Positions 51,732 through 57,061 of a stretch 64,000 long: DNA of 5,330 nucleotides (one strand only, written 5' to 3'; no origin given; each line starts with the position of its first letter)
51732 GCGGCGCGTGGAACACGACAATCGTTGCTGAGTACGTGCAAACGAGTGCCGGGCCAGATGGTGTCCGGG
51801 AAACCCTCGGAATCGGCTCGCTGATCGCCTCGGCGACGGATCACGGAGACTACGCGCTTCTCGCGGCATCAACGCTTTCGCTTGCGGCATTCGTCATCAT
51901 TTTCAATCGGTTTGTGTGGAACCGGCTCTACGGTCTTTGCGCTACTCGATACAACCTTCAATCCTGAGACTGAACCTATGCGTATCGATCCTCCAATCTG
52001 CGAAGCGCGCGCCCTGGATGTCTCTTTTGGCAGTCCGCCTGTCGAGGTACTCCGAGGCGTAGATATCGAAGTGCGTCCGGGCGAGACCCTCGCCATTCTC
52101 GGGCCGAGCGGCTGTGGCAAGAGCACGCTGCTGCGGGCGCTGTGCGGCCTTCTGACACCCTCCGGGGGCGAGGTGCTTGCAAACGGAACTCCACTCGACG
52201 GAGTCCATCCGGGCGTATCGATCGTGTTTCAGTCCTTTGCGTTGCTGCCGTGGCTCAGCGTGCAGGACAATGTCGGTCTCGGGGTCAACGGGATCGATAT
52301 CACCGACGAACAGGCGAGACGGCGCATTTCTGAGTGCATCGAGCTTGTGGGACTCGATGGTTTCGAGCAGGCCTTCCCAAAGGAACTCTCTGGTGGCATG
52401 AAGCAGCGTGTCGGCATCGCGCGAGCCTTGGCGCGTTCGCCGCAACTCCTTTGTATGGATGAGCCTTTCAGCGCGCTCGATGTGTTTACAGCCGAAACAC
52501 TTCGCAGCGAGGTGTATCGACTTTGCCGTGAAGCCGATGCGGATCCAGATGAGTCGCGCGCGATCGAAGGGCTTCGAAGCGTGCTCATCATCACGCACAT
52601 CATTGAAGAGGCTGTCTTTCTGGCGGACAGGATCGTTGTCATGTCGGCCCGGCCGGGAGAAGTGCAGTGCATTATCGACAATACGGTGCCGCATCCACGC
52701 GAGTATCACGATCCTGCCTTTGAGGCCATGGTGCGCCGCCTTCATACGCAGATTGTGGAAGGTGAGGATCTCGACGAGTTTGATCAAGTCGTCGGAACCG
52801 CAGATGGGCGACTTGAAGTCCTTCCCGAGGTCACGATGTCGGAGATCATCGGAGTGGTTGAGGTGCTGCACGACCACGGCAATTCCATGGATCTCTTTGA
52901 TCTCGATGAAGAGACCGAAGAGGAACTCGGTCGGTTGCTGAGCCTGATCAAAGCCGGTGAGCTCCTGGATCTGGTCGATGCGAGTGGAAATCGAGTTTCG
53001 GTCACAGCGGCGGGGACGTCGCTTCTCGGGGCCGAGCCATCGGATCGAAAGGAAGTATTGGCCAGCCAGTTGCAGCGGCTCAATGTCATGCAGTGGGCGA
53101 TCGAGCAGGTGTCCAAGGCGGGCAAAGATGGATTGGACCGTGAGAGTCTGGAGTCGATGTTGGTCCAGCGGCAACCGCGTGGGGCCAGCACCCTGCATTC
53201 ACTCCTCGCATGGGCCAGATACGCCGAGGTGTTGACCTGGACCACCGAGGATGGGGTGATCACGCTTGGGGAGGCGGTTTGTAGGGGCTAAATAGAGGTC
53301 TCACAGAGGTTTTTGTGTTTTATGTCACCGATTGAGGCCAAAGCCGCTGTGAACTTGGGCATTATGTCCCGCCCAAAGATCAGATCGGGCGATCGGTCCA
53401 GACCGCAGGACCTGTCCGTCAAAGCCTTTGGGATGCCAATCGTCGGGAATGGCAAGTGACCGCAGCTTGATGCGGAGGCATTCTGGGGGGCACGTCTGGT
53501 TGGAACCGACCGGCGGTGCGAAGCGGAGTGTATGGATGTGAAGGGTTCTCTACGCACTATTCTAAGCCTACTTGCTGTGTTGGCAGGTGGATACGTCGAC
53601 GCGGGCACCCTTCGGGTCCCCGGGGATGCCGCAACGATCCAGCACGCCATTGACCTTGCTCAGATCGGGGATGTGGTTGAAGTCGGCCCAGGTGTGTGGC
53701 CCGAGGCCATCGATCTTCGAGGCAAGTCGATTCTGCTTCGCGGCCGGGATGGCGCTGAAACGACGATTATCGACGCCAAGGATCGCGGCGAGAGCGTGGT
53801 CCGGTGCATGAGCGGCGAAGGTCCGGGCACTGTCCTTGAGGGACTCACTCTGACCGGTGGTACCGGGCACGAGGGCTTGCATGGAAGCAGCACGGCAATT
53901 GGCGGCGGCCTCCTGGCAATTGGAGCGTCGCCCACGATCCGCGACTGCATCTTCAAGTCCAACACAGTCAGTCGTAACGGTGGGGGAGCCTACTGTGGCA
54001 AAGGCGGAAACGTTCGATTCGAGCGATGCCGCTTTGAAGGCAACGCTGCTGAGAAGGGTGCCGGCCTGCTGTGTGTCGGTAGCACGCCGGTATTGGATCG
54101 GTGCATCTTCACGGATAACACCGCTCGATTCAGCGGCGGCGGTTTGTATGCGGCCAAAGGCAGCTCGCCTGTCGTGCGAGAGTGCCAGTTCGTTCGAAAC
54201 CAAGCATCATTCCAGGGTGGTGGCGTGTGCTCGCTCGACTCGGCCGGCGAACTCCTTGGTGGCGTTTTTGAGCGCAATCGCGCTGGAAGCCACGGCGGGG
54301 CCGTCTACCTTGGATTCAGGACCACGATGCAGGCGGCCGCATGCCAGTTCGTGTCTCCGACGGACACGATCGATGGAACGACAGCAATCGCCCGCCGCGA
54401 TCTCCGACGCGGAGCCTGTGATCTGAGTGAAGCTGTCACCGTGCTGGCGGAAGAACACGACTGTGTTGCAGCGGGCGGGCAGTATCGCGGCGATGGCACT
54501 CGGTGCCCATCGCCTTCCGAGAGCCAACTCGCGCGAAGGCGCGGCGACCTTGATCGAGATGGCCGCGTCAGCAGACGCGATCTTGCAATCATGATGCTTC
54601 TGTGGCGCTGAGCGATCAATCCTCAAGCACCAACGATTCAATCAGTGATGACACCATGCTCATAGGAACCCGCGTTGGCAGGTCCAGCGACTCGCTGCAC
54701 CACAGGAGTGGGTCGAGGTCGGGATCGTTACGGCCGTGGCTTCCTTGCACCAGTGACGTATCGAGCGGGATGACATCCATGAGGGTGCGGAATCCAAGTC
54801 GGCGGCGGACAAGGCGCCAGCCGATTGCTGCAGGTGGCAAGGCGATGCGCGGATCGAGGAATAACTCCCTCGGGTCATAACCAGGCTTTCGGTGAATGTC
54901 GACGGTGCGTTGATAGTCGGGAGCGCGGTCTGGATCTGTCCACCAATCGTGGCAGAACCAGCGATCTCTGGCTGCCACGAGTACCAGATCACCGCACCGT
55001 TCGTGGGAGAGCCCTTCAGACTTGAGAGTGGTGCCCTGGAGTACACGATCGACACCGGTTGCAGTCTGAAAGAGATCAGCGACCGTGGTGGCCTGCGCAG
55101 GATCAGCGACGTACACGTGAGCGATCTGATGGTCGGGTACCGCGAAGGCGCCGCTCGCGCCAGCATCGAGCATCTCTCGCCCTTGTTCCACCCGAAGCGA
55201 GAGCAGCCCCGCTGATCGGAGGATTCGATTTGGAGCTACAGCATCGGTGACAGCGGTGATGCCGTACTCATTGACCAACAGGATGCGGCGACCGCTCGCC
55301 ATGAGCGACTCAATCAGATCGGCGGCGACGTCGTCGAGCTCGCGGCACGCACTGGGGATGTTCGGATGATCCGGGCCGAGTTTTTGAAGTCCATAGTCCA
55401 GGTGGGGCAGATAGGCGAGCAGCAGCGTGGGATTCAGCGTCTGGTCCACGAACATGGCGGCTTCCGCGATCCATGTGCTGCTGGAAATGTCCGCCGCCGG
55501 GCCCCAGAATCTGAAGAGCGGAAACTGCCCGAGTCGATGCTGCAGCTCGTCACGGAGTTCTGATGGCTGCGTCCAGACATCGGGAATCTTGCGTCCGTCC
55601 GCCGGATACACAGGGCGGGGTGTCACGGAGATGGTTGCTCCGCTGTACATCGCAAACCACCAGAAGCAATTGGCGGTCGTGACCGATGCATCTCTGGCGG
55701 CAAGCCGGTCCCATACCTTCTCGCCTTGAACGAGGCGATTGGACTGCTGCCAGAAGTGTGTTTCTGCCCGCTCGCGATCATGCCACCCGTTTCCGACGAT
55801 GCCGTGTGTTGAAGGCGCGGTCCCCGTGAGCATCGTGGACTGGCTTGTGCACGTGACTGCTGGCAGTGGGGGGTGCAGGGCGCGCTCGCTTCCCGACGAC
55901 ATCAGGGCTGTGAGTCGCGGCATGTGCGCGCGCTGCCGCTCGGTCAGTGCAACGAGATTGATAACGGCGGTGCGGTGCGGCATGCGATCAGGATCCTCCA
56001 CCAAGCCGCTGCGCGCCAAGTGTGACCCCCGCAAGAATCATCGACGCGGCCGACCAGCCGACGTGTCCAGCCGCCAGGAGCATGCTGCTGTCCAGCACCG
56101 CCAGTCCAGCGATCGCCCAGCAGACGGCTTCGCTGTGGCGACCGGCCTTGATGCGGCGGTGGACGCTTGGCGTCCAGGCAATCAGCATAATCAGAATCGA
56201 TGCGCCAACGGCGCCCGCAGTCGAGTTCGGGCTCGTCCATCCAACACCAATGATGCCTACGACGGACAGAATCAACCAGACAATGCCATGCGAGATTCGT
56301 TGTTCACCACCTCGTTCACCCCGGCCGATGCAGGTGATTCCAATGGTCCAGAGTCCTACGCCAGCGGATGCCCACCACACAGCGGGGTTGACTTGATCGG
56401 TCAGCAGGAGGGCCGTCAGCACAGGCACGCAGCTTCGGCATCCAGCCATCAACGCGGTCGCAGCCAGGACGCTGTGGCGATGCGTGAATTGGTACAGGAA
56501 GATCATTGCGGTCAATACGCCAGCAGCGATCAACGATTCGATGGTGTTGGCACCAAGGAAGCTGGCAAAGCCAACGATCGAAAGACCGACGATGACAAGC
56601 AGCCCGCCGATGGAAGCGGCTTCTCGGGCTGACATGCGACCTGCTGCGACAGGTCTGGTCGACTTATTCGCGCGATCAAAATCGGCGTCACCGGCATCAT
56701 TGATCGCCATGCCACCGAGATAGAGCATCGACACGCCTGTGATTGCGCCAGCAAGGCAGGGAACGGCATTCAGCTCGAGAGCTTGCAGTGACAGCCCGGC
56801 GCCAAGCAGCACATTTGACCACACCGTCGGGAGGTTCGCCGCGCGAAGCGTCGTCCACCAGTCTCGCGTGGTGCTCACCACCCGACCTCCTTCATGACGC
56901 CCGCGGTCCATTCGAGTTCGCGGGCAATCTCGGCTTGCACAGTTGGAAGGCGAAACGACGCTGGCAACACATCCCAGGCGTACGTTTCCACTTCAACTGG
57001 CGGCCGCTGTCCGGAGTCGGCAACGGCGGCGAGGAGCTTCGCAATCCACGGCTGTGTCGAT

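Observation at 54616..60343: Complete ebo-type cluster in a planctomycete-like genome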

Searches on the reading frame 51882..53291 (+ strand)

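Call 55: search_protein_families(library=pfam, proteins=[window:51882-53291:+], max_evalue=0.001)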
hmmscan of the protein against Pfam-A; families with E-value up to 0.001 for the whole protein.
window:51882-53291:+ (469 aa): 5 families
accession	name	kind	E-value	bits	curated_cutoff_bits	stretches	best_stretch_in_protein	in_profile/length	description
PF00005.33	ABC_tran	-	3.1e-34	119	25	1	57-196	1-136/137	ABC transporter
PF09821.14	AAA_assoc_C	-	1.8e-15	58.1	27.6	1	340-452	2-117/119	C-terminal AAA-associated domain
PF13304.12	AAA_21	-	1.5e-06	28.9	27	0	71-88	3-20/304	AAA domain, putative AbiEii toxin, Type IV TA system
PF13555.12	AAA_29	-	3e-06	27.3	27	1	59-95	14-50/61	P-loop containing region of AAA domain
PF13476.12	AAA_23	-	0.00032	21.8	27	1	59-92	12-44/201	AAA domain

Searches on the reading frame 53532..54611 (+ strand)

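Call 11: search_protein_families(library=ncbifam, proteins=[window:53532-54611:+], max_evalue=10)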
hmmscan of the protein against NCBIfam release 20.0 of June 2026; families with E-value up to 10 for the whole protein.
window:53532-54611:+ (359 aa): 4 families
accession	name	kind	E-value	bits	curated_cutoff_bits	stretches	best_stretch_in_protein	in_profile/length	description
TIGR01376.1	POMP_repeat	repeat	1.8e-07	30.6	15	3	193-210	7-25/28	polymorphic outer membrane protein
TIGR04247.1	NosD_copper_fam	subfamily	3.1e-05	22.7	300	1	36-179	1-130/377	nitrous oxide reductase family maturation protein NosD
TIGR03804.1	para_beta_helix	repeat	0.0059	16.3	19.45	2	138-164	9-35/44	parallel beta-helix repeat protein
TIGR03805.1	beta_helix_1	subfamily_domain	0.2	10.7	141.5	1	36-84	1-50/314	parallel beta-helix domain-containing protein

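Call 55: search_protein_families(library=pfam, proteins=[window:53532-54611:+], max_evalue=0.001)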
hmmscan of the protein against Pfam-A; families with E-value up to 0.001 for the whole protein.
window:53532-54611:+ (359 aa): 2 families
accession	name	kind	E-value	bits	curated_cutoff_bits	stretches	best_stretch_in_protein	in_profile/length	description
PF13229.12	Beta_helix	-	1e-11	45.1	25.9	1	131-237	53-147/158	Right handed beta helix region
PF02415.23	Chlam_PMP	-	1.1e-08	34.9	20.6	0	138-155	1-18/19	Chlamydia polymorphic membrane protein (Chlamydia_PMP) repeat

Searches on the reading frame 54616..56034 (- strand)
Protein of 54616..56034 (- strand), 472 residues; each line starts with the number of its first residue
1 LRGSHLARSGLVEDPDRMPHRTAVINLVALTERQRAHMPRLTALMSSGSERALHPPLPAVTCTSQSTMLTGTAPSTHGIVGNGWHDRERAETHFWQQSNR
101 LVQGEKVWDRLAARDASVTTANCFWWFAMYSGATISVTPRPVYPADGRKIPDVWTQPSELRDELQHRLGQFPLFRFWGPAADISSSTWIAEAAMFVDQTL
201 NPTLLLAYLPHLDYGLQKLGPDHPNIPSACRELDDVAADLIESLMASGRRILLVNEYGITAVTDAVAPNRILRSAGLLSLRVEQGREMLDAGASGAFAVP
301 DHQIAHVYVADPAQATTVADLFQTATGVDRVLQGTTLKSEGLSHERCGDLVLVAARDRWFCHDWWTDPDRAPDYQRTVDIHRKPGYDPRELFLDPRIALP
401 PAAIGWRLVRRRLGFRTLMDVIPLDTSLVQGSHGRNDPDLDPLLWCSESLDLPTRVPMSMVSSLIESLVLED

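Call 3: search_protein_families(library=ncbifam, proteins=[window:54616-56034:-], max_evalue=0.001)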
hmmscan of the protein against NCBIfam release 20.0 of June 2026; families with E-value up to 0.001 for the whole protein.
window:54616-56034:- (472 aa): 2 families
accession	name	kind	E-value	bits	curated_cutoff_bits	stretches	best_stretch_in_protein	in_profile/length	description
TIGR02335.1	hydr_PhnA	equivalog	2e-09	37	407.55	1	36-101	35-100/408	phosphonoacetate hydrolase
NF042991.1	alk_phos_PafA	equivalog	7.8e-06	24.6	650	1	57-94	83-120/554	alkaline phosphatase PafA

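Call 4: search_protein_families(library=pfam, proteins=[window:54616-56034:-], max_evalue=0.01)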
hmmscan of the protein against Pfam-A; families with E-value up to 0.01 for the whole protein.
window:54616-56034:- (472 aa): 1 family
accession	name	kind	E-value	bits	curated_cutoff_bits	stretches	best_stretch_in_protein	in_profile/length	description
PF01663.27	Phosphodiest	-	9.1e-54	183.8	23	1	34-387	17-342/342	Type I phosphodiesterase / nucleotide pyrophosphatase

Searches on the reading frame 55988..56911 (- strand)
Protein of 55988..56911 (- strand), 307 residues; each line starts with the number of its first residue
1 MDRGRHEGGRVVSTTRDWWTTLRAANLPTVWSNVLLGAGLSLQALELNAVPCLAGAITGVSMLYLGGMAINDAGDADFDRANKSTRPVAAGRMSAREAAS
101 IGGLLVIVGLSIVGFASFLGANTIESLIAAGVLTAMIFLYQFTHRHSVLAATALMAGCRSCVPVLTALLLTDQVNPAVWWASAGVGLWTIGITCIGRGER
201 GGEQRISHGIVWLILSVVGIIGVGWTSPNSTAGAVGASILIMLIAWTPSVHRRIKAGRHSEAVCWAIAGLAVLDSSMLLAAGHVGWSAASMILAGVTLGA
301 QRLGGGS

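Call 3: search_protein_families(library=ncbifam, proteins=[window:55988-56911:-], max_evalue=0.001)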
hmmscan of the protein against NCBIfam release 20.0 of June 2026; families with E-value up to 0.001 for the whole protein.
window:55988-56911:- (307 aa): 13 families
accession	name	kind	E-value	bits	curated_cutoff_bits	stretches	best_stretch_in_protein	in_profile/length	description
NF035940.1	prenyl_rel_EboC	equivalog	1.4e-23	83.7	250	1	21-294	5-277/292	UbiA-like protein EboC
NF045897.1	SCO3242_trans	equivalog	2.2e-18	66.8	260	1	17-293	1-273/287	SCO3242 family prenyltransferase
NF009523.0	PRK12884.1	equivalog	1.3e-11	44.3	269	1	32-180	21-159/279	prenyltransferase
NF008978.0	PRK12324.1-4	equivalog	1.6e-07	30.6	207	1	69-158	85-172/322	decaprenyl-phosphate phosphoribosyltransferase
TIGR01474.1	ubiA_proteo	equivalog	3e-07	30.2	275.45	1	27-191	21-176/282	4-hydroxybenzoate octaprenyltransferase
NF009521.0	PRK12882.1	equivalog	4e-07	29.5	296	1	44-131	31-114/280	geranylgeranylglycerol-phosphate geranylgeranyltransferase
NF009058.0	PRK12392.1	subfamily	4.4e-07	29.3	494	1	69-181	70-187/333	bacteriochlorophyll c synthase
TIGR01473.1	cyoE_ctaB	equivalog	1.5e-06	28.2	210.3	1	34-190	19-172/281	heme o synthase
TIGR01476.1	chlor_syn_BchG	subfamily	8.8e-06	25.4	212.3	1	68-139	55-123/283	(bacterio)chlorophyll synthase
NF009525.0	PRK12887.1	equivalog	3.1e-05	23.5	226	1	41-154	52-155/310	homogentisate phytyltransferase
NF009522.0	PRK12883.1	equivalog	0.00013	21.6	353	1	62-168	48-148/279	geranylgeranylglycerol-phosphate geranylgeranyltransferase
NF005742.0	PRK07566.1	equivalog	0.00032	19.9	313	1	67-166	82-178/315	chlorophyll synthase ChlG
NF041585.1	MqnP_Cj_Hp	exception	0.00069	19.2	375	1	67-192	56-176/281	menaquinone biosynthesis prenyltransferase MqnP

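Call 4: search_protein_families(library=pfam, proteins=[window:55988-56911:-], max_evalue=0.01)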
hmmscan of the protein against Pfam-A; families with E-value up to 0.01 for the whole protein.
window:55988-56911:- (307 aa): 1 family
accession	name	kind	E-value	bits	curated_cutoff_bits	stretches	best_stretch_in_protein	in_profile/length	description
PF01040.23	UbiA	-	5.7e-18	65.5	34.2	1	38-193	7-158/250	UbiA prenyltransferase family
